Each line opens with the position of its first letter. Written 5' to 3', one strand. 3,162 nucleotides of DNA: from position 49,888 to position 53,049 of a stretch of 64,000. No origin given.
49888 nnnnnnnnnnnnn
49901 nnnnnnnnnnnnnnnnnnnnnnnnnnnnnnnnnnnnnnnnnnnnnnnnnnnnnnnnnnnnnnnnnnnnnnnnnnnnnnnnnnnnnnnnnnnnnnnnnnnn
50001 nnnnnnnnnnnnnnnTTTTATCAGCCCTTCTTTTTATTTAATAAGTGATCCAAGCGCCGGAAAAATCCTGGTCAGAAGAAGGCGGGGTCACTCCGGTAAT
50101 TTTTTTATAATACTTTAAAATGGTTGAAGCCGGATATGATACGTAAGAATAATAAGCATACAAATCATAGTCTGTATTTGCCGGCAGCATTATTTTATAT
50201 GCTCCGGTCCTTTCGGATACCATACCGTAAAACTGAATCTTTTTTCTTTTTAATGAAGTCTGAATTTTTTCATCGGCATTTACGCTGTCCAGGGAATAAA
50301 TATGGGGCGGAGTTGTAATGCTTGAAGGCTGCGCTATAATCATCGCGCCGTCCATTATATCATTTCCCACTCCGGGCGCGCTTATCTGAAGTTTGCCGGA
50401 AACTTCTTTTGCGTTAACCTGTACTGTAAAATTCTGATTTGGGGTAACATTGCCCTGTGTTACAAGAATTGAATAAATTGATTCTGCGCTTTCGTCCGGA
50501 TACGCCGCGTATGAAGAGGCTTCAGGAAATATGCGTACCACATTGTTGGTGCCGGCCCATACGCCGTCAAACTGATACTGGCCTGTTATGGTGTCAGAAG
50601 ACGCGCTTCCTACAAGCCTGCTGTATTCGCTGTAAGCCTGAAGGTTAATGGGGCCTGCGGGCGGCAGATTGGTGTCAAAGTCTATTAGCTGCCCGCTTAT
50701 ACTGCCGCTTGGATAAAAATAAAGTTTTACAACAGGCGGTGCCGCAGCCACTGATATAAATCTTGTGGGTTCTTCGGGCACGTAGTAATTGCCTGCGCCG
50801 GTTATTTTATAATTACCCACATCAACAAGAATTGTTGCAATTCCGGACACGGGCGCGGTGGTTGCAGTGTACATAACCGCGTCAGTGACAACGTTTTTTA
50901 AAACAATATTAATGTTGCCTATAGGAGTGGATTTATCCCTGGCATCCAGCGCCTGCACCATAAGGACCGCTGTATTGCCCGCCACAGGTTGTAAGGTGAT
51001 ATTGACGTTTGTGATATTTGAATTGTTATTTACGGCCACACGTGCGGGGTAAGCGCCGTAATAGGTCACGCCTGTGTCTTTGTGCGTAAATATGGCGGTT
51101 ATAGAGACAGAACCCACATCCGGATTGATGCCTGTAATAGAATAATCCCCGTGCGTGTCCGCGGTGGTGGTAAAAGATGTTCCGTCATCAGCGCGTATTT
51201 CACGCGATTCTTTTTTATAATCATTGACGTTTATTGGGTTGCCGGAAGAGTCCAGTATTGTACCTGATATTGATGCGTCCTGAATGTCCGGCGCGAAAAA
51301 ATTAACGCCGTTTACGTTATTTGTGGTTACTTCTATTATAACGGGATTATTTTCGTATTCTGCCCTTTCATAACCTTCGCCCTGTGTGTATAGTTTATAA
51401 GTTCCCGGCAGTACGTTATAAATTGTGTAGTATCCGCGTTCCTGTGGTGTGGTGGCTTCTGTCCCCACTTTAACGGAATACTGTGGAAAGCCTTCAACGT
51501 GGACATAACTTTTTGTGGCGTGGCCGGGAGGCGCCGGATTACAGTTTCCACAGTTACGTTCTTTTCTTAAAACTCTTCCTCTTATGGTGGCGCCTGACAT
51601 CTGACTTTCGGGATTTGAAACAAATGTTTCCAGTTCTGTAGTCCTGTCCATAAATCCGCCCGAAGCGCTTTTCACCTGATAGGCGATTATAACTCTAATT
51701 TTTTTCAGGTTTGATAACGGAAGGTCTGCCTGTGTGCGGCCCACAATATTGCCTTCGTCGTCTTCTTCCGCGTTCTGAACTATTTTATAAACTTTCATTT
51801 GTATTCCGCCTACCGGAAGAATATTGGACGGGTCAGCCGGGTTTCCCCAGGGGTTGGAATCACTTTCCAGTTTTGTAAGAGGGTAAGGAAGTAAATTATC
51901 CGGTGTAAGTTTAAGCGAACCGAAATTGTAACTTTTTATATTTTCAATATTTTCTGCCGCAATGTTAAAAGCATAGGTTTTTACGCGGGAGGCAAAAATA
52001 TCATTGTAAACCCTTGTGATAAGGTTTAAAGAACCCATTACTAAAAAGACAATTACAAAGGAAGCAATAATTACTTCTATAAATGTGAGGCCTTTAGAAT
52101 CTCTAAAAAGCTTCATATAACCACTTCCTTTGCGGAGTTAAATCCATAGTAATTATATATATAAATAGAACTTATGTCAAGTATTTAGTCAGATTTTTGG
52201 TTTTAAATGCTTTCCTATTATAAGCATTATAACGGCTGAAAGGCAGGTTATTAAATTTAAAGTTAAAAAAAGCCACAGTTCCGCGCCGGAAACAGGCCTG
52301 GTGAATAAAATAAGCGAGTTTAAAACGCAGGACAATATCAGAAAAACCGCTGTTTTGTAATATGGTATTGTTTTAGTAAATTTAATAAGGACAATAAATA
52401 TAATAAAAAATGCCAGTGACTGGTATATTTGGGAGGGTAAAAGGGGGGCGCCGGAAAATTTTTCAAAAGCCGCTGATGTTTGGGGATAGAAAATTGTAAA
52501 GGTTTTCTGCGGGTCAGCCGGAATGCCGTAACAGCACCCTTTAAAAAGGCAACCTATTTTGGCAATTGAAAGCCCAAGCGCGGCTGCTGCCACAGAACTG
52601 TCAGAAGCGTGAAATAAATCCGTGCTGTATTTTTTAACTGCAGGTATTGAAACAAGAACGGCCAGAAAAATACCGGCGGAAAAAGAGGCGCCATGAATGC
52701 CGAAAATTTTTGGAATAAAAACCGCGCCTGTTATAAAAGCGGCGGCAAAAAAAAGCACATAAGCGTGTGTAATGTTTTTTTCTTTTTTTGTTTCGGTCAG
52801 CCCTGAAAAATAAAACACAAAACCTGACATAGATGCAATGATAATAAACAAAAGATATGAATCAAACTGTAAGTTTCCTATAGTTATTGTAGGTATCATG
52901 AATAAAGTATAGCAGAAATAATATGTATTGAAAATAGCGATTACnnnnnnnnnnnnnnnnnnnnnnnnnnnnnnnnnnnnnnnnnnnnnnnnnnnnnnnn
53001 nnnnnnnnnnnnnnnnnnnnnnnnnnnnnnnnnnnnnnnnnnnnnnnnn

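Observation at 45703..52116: Prepilin operon ending in an O-antigen-ligase/TPR protein: predicted pilin O-glycosylation system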

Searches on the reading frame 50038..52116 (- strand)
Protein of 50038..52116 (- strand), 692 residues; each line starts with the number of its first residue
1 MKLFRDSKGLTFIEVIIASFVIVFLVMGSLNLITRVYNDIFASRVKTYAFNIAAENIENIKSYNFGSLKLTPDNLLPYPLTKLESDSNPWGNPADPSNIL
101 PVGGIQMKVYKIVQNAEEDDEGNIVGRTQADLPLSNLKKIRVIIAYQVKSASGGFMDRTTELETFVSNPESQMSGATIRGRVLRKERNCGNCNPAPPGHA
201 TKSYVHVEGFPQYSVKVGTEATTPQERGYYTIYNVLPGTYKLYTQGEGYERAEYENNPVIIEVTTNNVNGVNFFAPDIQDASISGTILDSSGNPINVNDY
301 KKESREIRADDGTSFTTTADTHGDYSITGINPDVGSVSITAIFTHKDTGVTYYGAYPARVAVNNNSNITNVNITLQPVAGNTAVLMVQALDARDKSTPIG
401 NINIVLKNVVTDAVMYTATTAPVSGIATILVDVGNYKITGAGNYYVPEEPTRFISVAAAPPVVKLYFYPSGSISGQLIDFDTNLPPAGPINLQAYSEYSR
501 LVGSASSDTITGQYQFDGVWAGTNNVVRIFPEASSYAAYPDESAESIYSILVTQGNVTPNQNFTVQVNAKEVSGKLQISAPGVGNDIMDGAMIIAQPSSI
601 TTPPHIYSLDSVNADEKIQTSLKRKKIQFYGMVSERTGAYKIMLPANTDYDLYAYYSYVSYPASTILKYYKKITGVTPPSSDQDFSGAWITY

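Call 3: search_protein_families(library=pfam, proteins=[window:50038-52116:-], max_evalue=0.1)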
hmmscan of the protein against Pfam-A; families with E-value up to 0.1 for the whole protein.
window:50038-52116:- (692 aa): 4 families
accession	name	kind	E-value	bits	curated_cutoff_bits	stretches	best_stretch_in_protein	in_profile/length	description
PF13620.12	CarboxypepD_reg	-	1.3e-10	41.9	32.3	2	282-376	1-82/82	Carboxypeptidase regulatory-like domain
PF14686.12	fn3_3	-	0.014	15.6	24.4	1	225-253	32-60/75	Polysaccharide lyase family 4, domain II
PF07963.17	N_methyl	-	0.025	14.6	21.2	1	5-29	2-26/27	Prokaryotic N-terminal methylation motif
PF13715.12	CarbopepD_reg_2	-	0.027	14.9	32.2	0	215-255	21-61/88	CarboxypepD_reg-like domain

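Call 4: search_protein_families(library=ncbifam, proteins=[window:50038-52116:-], max_evalue=0.1)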
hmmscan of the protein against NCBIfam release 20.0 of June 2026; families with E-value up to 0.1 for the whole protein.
window:50038-52116:- (692 aa): 2 families
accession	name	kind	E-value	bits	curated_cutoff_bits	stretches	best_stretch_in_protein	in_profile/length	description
NF041013.1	T4P_ComGE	equivalog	0.0017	18.4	49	1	7-59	3-55/83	competence type IV pilus minor pilin ComGE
TIGR02523.1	type_IV_pilV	equivalog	0.012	16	52.2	0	8-61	2-55/139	type IV pilus modification protein PilV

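Call 10: search_solved_structures(query=window:50038-52116:-, max_evalue=10)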
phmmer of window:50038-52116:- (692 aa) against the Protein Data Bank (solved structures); distinct sequences matched with E-value up to 10: 2.
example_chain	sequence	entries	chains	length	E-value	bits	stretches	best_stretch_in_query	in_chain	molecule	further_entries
5i6r_A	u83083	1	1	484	1.8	10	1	567-630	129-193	SLIT-ROBO Rho GTPase-activating protein 2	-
5i6j_A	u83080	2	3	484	1.8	10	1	567-630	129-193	SLIT-ROBO Rho GTPase-activating protein 2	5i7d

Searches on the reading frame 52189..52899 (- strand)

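Call 3: search_protein_families(library=pfam, proteins=[window:52189-52899:-], max_evalue=0.1)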
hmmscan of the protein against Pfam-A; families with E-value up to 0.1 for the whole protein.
window:52189-52899:- (236 aa): 2 families
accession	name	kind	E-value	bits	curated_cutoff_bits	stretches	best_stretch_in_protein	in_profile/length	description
PF01790.23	LGT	-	1.9e-15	57.3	24.9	1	5-227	4-233/240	Prolipoprotein diacylglyceryl transferase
PF02466.24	Tim17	-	0.057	14.2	32.7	0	27-81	59-110/111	Tim17/Tim22/Tim23/Pmp24 family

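Call 4: search_protein_families(library=ncbifam, proteins=[window:52189-52899:-], max_evalue=0.1)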
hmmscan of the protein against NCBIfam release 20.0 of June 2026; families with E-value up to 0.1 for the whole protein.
window:52189-52899:- (236 aa): 5 families
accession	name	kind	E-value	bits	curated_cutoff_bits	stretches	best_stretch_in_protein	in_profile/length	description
NF000778.0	PRK00052.3-4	equivalog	2e-09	37.5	334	1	75-222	90-234/252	prolipoprotein diacylglyceryl transferase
TIGR00544.1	lgt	equivalog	6.1e-07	29.1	118.9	1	47-205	75-238/280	prolipoprotein diacylglyceryl transferase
NF000777.0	PRK00052.3-2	equivalog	3.2e-05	23.6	558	1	50-201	93-244/310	prolipoprotein diacylglyceryl transferase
NF008125.0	PRK10873.1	equivalog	0.012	16.1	162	1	157-229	47-119/131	hypothetical protein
NF000784.0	PRK00052.4-5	subfamily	0.023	13.8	409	0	48-122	65-138/298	prolipoprotein diacylglyceryl transferase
